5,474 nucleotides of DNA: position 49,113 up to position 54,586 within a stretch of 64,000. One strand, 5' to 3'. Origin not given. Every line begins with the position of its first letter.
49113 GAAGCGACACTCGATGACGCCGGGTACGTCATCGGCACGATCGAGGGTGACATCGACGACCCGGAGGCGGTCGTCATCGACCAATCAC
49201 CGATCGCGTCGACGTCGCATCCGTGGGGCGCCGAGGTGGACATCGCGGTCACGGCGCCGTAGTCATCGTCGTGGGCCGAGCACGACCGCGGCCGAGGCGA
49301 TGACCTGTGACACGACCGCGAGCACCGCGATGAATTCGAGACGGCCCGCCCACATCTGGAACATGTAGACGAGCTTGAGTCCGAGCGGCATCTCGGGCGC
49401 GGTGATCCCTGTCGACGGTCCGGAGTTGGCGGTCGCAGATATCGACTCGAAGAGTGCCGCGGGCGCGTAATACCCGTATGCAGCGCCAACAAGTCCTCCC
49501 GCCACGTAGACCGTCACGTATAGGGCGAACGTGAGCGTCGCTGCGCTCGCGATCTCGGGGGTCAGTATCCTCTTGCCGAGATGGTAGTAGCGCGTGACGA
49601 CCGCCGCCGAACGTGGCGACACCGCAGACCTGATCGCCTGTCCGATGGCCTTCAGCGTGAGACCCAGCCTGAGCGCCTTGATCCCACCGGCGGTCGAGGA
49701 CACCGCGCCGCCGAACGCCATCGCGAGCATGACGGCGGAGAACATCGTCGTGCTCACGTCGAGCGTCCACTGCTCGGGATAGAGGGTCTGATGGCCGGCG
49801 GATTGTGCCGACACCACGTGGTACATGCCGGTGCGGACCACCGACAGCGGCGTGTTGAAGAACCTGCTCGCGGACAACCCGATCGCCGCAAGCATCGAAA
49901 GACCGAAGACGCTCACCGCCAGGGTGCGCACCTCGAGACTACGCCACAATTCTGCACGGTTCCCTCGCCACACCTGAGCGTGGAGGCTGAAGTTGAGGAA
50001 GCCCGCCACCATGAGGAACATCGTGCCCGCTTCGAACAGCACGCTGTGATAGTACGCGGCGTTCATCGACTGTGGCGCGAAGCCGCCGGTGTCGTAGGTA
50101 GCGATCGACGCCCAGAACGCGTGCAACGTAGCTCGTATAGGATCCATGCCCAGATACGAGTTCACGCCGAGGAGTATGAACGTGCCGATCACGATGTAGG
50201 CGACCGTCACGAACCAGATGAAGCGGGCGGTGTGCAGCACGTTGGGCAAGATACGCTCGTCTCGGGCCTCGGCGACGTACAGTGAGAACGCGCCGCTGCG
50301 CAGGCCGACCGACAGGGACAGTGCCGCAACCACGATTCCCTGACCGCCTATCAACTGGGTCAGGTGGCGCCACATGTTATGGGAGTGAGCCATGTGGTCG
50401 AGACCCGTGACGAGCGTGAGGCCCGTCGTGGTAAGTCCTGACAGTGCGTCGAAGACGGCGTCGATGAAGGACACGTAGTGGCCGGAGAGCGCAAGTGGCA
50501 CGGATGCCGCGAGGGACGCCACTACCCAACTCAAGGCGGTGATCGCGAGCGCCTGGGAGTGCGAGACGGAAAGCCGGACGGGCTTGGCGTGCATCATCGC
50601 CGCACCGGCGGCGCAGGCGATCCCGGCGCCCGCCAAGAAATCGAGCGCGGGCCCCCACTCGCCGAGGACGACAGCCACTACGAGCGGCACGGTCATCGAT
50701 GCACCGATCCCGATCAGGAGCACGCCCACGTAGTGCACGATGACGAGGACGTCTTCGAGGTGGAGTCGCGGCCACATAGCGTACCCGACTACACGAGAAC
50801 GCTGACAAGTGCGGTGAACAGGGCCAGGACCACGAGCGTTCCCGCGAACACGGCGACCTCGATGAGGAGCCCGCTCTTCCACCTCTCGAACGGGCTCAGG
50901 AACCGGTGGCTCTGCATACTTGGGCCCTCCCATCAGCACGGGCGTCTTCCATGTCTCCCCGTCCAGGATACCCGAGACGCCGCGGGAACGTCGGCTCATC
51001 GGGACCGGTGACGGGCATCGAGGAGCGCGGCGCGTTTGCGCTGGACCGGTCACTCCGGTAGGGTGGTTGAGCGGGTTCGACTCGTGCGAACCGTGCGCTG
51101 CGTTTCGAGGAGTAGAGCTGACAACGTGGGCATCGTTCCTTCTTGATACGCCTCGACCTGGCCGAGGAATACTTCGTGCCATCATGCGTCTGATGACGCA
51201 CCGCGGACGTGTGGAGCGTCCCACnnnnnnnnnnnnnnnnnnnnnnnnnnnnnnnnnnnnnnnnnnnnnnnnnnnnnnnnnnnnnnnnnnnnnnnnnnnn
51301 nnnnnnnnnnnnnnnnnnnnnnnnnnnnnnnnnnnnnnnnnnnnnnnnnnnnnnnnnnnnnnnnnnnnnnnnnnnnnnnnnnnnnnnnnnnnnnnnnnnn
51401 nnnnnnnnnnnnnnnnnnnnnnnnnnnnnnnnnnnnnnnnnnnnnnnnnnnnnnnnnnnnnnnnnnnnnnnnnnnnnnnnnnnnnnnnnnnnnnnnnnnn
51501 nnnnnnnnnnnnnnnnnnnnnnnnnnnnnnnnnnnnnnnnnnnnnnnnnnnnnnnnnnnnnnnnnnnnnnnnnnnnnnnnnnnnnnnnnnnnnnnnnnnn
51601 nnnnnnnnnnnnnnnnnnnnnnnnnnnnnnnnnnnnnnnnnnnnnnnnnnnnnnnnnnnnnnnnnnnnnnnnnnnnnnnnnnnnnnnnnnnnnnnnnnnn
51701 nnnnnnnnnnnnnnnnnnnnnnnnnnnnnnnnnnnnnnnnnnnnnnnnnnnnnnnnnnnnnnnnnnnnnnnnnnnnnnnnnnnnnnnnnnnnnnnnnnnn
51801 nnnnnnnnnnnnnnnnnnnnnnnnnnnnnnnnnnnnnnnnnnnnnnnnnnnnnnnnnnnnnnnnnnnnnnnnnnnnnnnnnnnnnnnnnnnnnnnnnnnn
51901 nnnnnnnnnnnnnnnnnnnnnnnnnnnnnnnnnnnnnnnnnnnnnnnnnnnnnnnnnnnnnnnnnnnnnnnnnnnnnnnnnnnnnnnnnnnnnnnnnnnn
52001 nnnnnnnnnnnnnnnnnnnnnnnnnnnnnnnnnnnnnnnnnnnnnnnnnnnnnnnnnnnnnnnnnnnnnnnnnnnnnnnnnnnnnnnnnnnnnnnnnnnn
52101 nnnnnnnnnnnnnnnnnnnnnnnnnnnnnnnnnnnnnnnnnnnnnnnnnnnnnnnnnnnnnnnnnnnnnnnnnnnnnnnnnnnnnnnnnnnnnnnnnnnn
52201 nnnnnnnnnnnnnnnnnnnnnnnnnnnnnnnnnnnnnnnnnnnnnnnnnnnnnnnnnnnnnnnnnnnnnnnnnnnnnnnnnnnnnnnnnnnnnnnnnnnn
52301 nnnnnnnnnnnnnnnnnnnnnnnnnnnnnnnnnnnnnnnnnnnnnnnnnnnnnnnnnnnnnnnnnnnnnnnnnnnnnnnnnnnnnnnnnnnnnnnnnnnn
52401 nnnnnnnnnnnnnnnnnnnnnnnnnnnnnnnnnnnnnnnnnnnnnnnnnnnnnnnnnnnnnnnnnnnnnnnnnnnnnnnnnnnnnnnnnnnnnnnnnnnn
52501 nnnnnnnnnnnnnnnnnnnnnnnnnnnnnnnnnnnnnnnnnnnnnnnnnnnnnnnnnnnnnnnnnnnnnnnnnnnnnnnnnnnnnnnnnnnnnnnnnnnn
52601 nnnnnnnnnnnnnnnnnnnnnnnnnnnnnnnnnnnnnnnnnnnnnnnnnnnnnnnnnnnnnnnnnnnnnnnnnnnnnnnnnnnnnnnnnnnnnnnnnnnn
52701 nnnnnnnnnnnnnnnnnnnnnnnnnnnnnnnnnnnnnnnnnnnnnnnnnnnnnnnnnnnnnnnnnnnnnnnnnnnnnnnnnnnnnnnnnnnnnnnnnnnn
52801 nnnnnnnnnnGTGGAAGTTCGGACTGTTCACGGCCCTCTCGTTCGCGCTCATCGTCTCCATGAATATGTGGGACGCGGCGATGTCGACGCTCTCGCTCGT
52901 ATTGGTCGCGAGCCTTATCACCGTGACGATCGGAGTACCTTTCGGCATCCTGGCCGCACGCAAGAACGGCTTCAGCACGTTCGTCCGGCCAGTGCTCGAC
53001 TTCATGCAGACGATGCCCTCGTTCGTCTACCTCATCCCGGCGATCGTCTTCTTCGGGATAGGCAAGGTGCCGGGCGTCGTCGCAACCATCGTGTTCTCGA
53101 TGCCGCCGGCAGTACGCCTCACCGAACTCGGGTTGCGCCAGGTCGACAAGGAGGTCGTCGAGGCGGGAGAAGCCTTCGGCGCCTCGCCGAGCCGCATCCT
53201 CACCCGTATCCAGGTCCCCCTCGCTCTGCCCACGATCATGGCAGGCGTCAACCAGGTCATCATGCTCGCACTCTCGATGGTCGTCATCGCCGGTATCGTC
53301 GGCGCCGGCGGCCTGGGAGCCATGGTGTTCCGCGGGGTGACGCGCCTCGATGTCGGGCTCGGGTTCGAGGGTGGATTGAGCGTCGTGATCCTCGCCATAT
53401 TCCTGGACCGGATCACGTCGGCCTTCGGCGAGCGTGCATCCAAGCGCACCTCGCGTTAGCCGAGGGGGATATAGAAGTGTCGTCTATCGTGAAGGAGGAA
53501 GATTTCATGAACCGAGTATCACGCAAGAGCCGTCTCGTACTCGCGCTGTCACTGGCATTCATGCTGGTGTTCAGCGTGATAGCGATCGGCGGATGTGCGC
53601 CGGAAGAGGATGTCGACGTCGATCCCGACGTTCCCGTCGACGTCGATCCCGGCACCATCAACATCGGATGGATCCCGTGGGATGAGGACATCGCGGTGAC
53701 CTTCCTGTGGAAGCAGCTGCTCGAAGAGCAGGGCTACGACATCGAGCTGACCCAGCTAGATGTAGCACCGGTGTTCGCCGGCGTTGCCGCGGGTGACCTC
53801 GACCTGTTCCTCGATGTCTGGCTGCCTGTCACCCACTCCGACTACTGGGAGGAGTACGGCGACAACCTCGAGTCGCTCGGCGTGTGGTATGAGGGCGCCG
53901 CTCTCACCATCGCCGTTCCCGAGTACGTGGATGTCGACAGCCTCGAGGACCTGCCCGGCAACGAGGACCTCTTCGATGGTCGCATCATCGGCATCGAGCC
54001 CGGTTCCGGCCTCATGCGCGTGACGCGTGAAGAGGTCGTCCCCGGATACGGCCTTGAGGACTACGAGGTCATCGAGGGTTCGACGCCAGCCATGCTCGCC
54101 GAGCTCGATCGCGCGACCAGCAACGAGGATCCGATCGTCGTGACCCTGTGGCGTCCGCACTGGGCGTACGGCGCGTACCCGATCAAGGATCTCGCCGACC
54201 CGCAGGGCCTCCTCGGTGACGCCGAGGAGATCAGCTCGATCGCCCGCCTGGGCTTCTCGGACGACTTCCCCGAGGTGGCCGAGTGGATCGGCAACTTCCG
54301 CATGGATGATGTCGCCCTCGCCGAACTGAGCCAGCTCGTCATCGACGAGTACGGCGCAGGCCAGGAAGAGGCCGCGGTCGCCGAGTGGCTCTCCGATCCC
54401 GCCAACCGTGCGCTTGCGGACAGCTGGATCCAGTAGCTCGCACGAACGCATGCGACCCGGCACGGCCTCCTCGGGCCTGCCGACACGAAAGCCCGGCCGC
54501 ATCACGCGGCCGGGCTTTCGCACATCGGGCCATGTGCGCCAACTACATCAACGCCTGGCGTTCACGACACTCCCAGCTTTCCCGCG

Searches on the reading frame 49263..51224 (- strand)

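Call 55: search_protein_families(library=ncbifam, proteins=[window:49263-51224:-], max_evalue=1e-10)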
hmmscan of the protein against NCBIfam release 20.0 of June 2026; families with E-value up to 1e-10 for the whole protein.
window:49263-51224:- (653 aa): 2 families
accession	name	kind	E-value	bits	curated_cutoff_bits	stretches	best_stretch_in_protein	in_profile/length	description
TIGR00933.1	2a38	subfamily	1.8e-59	201.8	331.15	1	241-628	3-391/391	TrkH family potassium uptake protein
NF008020.0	PRK10750.1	equivalog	3e-35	122.3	866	1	161-638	5-476/483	Trk system potassium transporter TrkH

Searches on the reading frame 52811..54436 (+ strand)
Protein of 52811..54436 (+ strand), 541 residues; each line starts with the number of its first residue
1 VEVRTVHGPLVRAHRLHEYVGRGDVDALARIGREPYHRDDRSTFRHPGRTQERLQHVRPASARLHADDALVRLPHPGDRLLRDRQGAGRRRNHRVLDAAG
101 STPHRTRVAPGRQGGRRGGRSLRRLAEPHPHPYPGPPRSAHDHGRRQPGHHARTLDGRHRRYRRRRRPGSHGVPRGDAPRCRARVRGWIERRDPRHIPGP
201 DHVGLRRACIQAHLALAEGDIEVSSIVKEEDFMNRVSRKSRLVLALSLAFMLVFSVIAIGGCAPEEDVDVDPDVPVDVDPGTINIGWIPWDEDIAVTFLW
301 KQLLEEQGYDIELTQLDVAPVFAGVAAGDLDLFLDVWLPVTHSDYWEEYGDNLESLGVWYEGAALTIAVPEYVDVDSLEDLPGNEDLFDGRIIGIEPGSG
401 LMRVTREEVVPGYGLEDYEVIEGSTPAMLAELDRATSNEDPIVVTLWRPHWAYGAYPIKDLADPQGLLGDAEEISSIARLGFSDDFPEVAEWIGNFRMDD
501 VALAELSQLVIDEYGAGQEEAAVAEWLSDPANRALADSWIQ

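Call 55: search_protein_families(library=ncbifam, proteins=[window:52811-54436:+], max_evalue=1e-10)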
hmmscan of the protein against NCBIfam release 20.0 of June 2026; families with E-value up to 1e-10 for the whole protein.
window:52811-54436:+ (541 aa): 1 family
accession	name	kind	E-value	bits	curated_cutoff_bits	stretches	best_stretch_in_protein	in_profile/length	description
TIGR03414.1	ABC_choline_bnd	subfamily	6.9e-32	110.9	379.05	1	283-540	11-272/291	choline ABC transporter substrate-binding protein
